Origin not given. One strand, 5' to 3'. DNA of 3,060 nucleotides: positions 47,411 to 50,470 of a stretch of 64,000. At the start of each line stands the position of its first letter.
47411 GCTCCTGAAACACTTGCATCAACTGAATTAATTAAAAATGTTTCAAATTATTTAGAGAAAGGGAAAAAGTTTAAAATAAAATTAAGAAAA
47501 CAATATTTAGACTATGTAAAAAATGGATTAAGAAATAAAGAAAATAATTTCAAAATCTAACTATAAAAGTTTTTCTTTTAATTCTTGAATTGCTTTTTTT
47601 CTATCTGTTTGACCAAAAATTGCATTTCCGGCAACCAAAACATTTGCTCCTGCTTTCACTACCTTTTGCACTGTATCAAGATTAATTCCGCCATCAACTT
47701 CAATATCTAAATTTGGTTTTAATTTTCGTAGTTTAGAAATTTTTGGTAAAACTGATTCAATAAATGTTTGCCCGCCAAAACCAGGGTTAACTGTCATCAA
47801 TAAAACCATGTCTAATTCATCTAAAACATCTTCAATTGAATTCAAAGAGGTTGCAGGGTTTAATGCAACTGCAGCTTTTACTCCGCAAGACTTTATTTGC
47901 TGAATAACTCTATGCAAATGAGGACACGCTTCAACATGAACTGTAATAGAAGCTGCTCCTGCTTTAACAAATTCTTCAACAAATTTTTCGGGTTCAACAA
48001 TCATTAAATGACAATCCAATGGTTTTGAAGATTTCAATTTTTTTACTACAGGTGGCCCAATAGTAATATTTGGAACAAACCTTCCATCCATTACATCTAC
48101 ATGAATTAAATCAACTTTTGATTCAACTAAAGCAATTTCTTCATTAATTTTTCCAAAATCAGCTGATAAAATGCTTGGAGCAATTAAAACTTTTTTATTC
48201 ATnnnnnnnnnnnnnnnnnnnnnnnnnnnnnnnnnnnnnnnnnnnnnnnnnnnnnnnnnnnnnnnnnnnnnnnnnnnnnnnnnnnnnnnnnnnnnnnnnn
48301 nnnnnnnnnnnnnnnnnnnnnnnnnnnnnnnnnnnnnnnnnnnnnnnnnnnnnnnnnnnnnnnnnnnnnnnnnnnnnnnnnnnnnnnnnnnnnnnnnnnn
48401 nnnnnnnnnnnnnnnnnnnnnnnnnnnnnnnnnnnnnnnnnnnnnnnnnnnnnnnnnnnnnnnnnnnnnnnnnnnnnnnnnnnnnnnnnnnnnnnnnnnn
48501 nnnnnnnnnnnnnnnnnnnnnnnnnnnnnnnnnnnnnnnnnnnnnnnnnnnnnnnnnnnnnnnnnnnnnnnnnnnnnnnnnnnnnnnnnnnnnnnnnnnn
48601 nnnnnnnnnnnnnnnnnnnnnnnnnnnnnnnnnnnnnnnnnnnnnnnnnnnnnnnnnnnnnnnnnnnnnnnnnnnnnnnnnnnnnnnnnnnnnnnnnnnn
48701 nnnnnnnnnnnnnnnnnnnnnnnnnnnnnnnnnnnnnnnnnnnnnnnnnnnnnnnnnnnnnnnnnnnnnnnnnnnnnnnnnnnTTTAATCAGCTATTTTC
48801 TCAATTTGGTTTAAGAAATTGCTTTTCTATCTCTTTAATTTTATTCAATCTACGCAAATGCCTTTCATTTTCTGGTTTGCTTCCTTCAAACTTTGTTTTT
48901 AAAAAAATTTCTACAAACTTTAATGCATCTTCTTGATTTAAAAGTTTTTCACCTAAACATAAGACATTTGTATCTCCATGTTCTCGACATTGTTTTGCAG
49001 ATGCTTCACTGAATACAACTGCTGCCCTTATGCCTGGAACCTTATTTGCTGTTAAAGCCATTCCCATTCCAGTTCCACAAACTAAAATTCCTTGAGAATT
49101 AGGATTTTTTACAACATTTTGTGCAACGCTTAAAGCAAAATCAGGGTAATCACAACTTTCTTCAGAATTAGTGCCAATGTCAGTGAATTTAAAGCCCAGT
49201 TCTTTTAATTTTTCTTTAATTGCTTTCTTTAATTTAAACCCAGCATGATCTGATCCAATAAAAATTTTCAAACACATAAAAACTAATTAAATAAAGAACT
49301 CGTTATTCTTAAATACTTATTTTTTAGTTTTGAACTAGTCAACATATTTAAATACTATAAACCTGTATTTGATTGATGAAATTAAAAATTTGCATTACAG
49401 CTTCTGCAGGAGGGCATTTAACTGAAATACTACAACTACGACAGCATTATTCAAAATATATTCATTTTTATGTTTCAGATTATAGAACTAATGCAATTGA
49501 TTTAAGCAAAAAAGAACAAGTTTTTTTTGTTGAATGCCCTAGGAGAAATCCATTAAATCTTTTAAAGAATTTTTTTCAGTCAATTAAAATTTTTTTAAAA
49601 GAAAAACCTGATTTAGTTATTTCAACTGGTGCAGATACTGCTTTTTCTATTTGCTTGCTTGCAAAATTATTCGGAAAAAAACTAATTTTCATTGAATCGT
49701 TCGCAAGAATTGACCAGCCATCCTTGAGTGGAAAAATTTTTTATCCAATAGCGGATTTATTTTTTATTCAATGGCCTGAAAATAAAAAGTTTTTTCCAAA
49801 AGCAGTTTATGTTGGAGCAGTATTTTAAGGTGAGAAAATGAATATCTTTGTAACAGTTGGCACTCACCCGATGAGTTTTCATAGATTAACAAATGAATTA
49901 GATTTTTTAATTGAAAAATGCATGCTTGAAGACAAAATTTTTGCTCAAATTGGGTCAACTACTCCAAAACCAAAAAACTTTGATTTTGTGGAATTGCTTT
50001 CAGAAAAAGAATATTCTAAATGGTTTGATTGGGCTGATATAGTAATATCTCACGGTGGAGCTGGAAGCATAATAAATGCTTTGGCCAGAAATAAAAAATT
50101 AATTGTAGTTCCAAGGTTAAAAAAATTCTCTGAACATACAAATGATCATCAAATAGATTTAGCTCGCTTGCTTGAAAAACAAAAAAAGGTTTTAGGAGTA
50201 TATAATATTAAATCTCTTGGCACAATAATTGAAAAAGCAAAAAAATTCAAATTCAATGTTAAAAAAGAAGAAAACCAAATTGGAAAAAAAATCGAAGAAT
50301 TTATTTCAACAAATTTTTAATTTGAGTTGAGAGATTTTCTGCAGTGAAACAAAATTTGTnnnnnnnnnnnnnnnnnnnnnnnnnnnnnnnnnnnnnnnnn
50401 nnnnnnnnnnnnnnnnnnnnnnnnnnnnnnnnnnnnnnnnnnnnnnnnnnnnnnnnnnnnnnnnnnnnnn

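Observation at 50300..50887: HicB-HicA toxin-antitoxin cassette inserted between convergent genes, flanked by perfect 51-bp direct repeats that each carry one gene's 3' end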

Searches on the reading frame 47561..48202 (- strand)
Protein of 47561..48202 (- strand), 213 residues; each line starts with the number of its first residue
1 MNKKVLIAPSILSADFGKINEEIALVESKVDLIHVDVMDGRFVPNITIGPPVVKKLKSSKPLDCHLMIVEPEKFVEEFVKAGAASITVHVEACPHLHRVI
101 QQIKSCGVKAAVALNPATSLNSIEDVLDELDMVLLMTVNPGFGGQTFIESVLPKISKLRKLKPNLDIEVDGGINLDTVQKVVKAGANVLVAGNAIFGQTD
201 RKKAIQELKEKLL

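Call 62: search_protein_families(library=pfam, proteins=[window:47561-48202:-], max_evalue=0.001)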
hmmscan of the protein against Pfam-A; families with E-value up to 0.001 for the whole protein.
window:47561-48202:- (213 aa): 2 families
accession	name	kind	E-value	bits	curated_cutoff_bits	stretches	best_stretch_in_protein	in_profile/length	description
PF00834.25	Ribul_P_3_epim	-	2.1e-79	266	21.1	1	7-196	2-198/198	Ribulose-phosphate 3 epimerase family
PF00290.26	Trp_syntA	-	0.00075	18.9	27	0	70-204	103-238/259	Tryptophan synthase alpha chain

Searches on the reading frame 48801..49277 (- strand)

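Call 5: search_protein_families(library=pfam, proteins=[window:48801-49277:-], max_evalue=0.01)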
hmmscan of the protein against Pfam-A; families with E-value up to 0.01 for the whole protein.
window:48801-49277:- (158 aa): 1 family
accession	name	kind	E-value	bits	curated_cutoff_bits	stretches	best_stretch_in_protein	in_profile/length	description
PF02502.23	LacAB_rpiB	-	7.1e-52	175.5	24.7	1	5-147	1-138/138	Ribose/Galactose Isomerase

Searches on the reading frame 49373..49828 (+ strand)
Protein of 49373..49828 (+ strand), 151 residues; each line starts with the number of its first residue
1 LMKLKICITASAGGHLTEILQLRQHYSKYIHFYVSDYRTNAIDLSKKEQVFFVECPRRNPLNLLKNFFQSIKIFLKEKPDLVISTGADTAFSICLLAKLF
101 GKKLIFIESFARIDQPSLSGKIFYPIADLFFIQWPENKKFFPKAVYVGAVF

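Call 5: search_protein_families(library=pfam, proteins=[window:49373-49828:+], max_evalue=0.01)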
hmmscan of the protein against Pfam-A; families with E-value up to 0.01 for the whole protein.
window:49373-49828:+ (151 aa): 2 families
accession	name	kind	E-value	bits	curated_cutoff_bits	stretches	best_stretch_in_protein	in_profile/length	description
PF08660.17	Alg14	-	1.9e-21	77.2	27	1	61-149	76-170/171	Oligosaccharide biosynthesis protein Alg14 like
PF03033.26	Glyco_transf_28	-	0.0037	17.8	26.2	1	42-110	53-120/139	Glycosyltransferase family 28 N-terminal domain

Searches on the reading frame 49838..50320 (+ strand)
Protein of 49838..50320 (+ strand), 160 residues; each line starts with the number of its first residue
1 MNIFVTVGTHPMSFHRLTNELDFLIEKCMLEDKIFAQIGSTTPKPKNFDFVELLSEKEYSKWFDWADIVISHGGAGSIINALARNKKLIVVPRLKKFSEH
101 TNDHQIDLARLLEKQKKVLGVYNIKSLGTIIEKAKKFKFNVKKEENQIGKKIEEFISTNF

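Call 5: search_protein_families(library=pfam, proteins=[window:49838-50320:+], max_evalue=0.01)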
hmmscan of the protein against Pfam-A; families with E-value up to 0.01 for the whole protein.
window:49838-50320:+ (160 aa): 1 family
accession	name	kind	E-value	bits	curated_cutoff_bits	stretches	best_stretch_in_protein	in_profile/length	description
PF04101.22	Glyco_tran_28_C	-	5.2e-16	59.5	22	1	3-141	2-144/166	Glycosyltransferase family 28 C-terminal domain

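Call 8: find_encoding_contigs(protein=window:49838-50317:+, flank=6000, max_places=8)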
Protein window:49838-50317:+ (160 aa): 2 contigs read that carry it; 2 places shown.
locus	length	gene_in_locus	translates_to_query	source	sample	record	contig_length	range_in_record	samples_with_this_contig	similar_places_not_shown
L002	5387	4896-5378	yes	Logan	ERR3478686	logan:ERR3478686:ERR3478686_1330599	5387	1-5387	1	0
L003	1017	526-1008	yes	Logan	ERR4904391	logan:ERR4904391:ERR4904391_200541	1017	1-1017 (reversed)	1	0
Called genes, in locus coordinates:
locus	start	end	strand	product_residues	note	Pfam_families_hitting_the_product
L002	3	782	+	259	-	?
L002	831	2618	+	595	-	PF00999:Na_H_Exchanger, PF02254:TrkA_N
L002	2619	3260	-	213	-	PF00834:Ribul_P_3_epim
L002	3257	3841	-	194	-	-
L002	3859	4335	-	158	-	PF02502:LacAB_rpiB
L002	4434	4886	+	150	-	PF08660:Alg14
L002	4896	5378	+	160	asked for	PF04101:Glyco_tran_28_C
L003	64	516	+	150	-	PF08660:Alg14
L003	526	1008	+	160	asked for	PF04101:Glyco_tran_28_C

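Call 17: find_homologous_proteins(query=window:49838-50317:+, max_evalue=1e-10)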
Query window:49838-50317:+ (160 aa): 237 proteins with E <= 1e-10 among 293 candidates; the best 120 are listed.
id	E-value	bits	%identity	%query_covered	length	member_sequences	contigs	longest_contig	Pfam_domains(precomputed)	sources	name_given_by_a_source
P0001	7.2e-100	349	100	100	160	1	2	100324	PF04101.23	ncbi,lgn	-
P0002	4.4e-65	236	72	99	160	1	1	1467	PF04101.23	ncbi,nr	ncbi:MAG: PssE/Cps14G family polysaccharide biosynthesis glycosyltransferase [Candidatus Diapherotri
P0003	1.9e-45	172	54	98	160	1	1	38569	PF04101.23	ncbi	ncbi:MAG: PssE/Cps14G family polysaccharide biosynthesis glycosyltransferase [Candidatus Diapherotri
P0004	2.1e-45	172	53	98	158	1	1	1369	PF04101.23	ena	-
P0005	9.4e-45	170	54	98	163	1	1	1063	PF04101.23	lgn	-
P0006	2.4e-44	169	51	98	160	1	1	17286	PF04101.23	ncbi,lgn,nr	ncbi:MAG: glycosyltransferase [Candidatus ainarchaeum sp.]|nr:glycosyltransferase [Candidatus ainarc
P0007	7.9e-44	167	53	98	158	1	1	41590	PF04101.23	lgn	-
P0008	2.3e-43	166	54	86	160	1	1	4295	PF04101.23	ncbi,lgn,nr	ncbi:MAG: glycosyltransferase [Candidatus ainarchaeum sp.]|nr:glycosyltransferase [Candidatus ainarc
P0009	7.9e-43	164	50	98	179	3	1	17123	PF04101.23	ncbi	-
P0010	1.2e-42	163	53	96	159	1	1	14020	PF04101.23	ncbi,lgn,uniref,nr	ncbi:MAG: beta-1,4-galactosyltransferase [Candidatus Diapherotrites archaeon]|uniref:Beta-1,4-galact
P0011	5.2e-42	161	52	96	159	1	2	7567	PF04101.23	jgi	jgi:UDP-N-acetylglucosamine transferase subunit ALG13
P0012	1.1e-41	160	51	98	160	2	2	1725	PF04101.23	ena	-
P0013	1.1e-41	160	49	98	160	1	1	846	PF04101.23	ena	-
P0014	1.2e-41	160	49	98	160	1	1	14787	PF04101.23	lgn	-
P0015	1.6e-41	160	52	96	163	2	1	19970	PF04101.23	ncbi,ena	-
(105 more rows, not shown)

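Call 19: find_encoding_contigs(protein=P0002, flank=10000, max_places=6)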
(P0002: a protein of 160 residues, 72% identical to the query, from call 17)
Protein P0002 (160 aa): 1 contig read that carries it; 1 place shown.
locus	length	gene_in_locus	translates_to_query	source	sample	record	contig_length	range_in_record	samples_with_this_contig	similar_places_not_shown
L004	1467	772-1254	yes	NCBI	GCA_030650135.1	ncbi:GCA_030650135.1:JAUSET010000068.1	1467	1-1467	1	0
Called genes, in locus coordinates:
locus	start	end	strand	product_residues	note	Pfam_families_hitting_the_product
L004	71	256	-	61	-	PF02502:LacAB_rpiB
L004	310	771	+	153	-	PF08660:Alg14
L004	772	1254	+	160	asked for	PF04101:Glyco_tran_28_C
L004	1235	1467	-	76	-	PF02780:Transketolase_C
